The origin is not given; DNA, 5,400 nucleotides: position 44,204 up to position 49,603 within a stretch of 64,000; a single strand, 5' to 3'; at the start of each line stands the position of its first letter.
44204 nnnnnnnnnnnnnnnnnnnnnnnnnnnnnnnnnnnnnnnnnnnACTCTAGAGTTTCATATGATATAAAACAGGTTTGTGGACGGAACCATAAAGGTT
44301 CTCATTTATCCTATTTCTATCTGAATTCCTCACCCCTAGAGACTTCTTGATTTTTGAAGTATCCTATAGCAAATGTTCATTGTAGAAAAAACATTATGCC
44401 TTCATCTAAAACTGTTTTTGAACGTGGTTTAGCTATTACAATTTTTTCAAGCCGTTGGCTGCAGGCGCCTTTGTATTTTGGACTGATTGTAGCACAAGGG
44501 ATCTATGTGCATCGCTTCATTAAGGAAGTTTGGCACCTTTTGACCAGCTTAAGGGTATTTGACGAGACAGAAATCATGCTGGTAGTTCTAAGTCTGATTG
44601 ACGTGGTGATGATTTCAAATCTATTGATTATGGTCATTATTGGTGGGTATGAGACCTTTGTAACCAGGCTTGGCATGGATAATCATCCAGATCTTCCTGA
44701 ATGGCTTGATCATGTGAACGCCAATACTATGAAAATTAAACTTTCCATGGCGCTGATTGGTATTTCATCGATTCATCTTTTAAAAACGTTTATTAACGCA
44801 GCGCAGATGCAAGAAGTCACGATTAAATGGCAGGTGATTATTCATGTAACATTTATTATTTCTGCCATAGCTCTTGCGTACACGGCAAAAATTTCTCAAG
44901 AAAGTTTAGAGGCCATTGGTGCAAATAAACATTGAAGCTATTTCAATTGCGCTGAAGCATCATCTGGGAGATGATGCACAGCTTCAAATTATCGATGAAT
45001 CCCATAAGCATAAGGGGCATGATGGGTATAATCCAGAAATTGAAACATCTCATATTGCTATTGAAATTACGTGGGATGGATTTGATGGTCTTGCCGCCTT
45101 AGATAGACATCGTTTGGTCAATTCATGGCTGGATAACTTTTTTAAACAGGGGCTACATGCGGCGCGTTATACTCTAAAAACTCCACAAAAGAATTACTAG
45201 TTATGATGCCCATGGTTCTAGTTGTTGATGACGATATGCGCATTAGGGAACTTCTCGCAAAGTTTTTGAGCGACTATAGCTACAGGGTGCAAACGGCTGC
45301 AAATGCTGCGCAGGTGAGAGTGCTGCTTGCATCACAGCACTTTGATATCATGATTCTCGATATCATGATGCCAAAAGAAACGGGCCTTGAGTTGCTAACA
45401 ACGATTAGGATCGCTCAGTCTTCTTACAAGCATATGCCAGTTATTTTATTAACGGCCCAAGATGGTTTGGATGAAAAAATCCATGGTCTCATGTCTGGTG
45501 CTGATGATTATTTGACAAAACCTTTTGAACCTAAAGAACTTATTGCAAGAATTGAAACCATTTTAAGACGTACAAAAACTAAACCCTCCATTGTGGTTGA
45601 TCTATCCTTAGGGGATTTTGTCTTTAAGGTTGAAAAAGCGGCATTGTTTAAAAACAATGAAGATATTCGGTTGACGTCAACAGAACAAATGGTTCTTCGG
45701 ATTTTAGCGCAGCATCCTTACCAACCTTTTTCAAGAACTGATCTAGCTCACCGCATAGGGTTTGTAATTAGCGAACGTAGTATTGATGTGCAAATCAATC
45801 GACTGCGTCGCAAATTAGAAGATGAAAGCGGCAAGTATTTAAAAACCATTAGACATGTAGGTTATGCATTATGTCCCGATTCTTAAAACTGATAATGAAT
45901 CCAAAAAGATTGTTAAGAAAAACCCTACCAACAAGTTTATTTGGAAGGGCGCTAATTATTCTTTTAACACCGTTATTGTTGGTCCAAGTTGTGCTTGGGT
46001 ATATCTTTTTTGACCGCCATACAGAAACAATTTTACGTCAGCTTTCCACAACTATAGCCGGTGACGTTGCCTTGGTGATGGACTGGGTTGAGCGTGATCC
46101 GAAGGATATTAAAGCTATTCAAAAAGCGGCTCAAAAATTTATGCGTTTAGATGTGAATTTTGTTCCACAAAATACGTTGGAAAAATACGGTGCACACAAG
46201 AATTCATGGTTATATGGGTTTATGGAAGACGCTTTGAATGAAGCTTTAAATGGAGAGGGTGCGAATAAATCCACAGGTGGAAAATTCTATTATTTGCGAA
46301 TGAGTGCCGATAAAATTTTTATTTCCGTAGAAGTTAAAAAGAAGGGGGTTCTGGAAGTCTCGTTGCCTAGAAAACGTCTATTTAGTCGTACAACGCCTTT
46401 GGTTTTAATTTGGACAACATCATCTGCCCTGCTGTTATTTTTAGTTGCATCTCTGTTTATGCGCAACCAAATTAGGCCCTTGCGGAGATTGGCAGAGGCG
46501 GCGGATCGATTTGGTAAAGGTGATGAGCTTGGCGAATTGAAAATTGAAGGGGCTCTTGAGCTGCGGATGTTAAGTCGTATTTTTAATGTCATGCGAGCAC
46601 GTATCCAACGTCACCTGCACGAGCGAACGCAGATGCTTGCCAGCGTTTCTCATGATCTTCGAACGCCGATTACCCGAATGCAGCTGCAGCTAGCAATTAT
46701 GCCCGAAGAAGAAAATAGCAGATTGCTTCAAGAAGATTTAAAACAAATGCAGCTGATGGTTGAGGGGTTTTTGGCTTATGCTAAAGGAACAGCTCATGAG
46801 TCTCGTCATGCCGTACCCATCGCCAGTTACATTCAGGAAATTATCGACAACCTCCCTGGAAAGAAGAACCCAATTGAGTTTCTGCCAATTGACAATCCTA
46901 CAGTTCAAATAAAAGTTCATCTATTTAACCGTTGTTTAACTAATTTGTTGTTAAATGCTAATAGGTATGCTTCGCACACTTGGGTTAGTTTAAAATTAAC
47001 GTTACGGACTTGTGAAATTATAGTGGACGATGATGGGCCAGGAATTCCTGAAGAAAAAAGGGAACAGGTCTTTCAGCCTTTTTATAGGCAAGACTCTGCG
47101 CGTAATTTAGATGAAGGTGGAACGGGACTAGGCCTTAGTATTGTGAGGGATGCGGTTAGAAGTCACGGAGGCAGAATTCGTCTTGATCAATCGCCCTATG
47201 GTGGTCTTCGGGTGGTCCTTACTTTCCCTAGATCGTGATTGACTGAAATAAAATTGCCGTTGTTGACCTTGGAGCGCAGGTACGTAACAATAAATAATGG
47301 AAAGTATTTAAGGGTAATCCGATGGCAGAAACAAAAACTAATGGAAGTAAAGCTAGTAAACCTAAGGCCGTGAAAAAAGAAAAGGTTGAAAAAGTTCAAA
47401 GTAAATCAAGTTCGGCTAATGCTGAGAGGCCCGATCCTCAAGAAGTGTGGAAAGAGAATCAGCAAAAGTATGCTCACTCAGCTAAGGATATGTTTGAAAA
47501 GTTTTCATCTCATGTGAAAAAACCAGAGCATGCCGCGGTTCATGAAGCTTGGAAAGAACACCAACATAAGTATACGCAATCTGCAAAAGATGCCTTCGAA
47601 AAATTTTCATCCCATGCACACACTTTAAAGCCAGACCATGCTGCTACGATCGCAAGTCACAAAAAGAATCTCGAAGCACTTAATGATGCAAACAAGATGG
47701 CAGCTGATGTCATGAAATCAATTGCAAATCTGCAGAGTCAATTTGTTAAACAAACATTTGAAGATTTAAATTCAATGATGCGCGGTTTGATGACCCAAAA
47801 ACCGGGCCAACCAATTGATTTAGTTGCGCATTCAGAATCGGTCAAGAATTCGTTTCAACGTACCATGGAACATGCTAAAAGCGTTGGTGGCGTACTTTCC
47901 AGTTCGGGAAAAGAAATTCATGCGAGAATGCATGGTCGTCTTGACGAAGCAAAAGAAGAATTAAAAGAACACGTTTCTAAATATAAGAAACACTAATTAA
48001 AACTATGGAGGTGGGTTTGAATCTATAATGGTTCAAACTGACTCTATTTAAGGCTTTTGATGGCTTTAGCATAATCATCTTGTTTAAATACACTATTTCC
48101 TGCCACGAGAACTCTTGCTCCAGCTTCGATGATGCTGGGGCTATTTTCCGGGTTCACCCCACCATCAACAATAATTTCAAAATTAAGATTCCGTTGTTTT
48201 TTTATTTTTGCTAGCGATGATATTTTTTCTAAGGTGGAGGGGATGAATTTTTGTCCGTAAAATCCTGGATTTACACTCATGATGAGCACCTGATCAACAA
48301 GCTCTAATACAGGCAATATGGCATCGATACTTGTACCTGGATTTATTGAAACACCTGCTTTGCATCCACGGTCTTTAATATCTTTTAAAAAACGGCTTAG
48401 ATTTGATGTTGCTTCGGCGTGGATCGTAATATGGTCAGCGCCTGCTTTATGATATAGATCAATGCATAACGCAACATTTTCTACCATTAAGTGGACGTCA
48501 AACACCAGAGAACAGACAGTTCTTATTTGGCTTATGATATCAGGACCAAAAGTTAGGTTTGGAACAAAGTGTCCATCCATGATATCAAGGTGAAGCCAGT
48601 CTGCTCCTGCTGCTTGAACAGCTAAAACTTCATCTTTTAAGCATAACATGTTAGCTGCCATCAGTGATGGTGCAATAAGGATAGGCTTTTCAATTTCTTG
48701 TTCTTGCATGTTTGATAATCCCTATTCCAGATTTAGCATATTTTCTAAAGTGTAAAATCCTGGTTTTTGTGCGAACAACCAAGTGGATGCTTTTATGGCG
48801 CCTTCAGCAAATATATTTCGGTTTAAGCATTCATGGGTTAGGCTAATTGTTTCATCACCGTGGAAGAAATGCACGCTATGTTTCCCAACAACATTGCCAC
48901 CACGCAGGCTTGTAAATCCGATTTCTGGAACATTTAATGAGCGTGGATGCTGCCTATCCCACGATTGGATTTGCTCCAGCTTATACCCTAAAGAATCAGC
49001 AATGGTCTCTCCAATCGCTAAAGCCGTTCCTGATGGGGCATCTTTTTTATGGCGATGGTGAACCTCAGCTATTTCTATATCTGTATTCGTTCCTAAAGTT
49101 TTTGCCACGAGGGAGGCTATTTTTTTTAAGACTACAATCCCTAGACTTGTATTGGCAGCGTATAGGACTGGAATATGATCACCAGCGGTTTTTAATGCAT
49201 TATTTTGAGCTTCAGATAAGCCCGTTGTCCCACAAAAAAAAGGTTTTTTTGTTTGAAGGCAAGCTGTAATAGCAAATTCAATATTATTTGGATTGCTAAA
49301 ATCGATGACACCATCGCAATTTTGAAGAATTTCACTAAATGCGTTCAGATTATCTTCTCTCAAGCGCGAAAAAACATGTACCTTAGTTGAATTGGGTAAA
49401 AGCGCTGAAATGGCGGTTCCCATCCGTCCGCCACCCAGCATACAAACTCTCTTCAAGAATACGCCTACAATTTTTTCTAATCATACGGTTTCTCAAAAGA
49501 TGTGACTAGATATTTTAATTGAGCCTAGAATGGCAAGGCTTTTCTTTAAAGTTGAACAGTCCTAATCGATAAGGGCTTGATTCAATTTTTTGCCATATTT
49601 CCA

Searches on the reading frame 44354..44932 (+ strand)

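Call 17: search_protein_families(library=pfam, proteins=[window:44354-44932:+], max_evalue=0.001)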
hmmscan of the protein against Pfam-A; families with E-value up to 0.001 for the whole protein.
window:44354-44932:+ (193 aa): 1 family
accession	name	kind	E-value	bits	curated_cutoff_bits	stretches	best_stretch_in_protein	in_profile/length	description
PF03350.21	UPF0114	-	2.2e-34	118.6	23.1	1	30-146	1-117/117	Uncharacterized protein family, UPF0114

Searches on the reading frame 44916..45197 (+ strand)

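Call 45: search_protein_families(library=pfam, proteins=[window:44916-45197:+], max_evalue=0.1)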
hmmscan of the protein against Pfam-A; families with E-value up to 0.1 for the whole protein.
window:44916-45197:+ (94 aa): 1 family
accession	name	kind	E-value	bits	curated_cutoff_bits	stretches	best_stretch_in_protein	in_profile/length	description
PF01722.23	BolA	-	3.9e-19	69.2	25.7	1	20-91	7-75/76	BolA-like protein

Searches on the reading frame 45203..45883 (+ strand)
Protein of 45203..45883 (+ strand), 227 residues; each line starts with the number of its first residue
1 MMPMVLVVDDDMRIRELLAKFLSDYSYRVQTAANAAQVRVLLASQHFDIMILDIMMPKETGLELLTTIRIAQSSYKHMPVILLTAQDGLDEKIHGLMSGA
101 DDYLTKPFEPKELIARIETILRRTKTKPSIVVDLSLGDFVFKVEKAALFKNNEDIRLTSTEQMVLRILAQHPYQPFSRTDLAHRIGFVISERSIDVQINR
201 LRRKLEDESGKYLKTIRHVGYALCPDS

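Call 70: search_protein_families(library=pfam, proteins=[window:45203-45883:+], max_evalue=0.001)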
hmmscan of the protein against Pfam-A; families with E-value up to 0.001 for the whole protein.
window:45203-45883:+ (227 aa): 2 families
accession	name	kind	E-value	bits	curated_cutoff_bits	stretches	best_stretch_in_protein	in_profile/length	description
PF00072.30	Response_reg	-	4.7e-30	104.5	30.2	1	5-118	1-111/111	Response regulator receiver domain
PF00486.34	Trans_reg_C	-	8.3e-16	58.3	26.2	1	153-223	2-77/77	Transcriptional regulatory protein, C terminal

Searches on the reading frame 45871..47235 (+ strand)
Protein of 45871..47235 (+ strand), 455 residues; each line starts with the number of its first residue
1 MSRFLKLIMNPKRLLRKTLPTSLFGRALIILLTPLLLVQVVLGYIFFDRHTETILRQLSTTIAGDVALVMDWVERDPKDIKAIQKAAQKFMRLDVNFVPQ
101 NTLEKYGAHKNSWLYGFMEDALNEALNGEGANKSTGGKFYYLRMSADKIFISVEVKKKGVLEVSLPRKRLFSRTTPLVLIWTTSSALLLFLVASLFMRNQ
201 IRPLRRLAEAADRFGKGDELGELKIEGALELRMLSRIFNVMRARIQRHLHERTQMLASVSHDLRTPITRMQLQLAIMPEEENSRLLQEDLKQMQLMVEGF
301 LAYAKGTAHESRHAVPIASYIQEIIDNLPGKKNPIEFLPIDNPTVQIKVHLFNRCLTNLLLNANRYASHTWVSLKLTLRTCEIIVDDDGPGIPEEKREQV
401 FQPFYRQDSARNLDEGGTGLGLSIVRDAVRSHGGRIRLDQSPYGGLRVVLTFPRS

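Call 70: search_protein_families(library=pfam, proteins=[window:45871-47235:+], max_evalue=0.001)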
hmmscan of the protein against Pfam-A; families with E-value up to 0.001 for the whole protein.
window:45871-47235:+ (455 aa): 3 families
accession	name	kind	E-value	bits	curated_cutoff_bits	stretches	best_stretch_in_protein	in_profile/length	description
PF02518.31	HATPase_c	-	8.8e-24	84.5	26.4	1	353-454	7-109/111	Histidine kinase-, DNA gyrase B-, and HSP90-like ATPase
PF00672.30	HAMP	-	2.2e-10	41.2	25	1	195-246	1-52/53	HAMP domain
PF00512.31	HisKA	-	1.4e-09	38.3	26.9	1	252-307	2-64/66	His Kinase A (phospho-acceptor) domain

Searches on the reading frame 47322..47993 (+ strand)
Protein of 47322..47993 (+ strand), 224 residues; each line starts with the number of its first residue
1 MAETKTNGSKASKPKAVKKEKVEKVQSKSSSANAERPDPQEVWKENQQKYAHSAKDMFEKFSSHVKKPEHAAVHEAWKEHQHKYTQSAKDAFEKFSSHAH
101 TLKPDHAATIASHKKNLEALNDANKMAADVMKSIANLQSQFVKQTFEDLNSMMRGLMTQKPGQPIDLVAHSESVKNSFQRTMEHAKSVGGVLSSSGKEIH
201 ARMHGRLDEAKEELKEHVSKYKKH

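Call 70: search_protein_families(library=pfam, proteins=[window:47322-47993:+], max_evalue=0.001)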
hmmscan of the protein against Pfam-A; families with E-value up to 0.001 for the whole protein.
window:47322-47993:+ (224 aa): 2 families
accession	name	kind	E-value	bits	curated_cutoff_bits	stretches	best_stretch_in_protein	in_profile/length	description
PF09361.15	Phasin_2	-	1.4e-11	44.9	24.9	1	110-199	4-92/100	Phasin protein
PF07464.16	ApoLp-III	-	0.00021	21.9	36.3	0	40-90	24-73/146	Apolipophorin-III precursor (apoLp-III)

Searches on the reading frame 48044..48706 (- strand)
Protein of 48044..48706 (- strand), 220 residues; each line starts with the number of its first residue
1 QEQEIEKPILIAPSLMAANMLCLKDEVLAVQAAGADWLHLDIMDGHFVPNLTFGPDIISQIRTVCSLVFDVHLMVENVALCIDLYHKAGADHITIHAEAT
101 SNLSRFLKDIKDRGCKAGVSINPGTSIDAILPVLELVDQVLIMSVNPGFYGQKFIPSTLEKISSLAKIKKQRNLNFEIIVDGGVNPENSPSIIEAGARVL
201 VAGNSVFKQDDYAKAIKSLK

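Call 70: search_protein_families(library=pfam, proteins=[window:48044-48706:-], max_evalue=0.001)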
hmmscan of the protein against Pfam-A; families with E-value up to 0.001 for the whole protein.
window:48044-48706:- (220 aa): 1 family
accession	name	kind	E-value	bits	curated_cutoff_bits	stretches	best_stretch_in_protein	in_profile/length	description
PF00834.25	Ribul_P_3_epim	-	2.4e-73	246.2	21.1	1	11-207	2-198/198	Ribulose-phosphate 3 epimerase family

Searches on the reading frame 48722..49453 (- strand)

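Call 70: search_protein_families(library=pfam, proteins=[window:48722-49453:-], max_evalue=0.001)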
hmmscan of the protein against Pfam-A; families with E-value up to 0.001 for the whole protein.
window:48722-49453:- (243 aa): 2 families
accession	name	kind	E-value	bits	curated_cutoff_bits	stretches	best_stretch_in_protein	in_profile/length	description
PF05173.19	DapB_C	-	3.6e-38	130.8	27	1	105-240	1-121/121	Dihydrodipicolinate reductase, C-terminus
PF01113.26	DapB_N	-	1.6e-16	61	25.6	1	2-101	2-123/124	Dihydrodipicolinate reductase, N-terminus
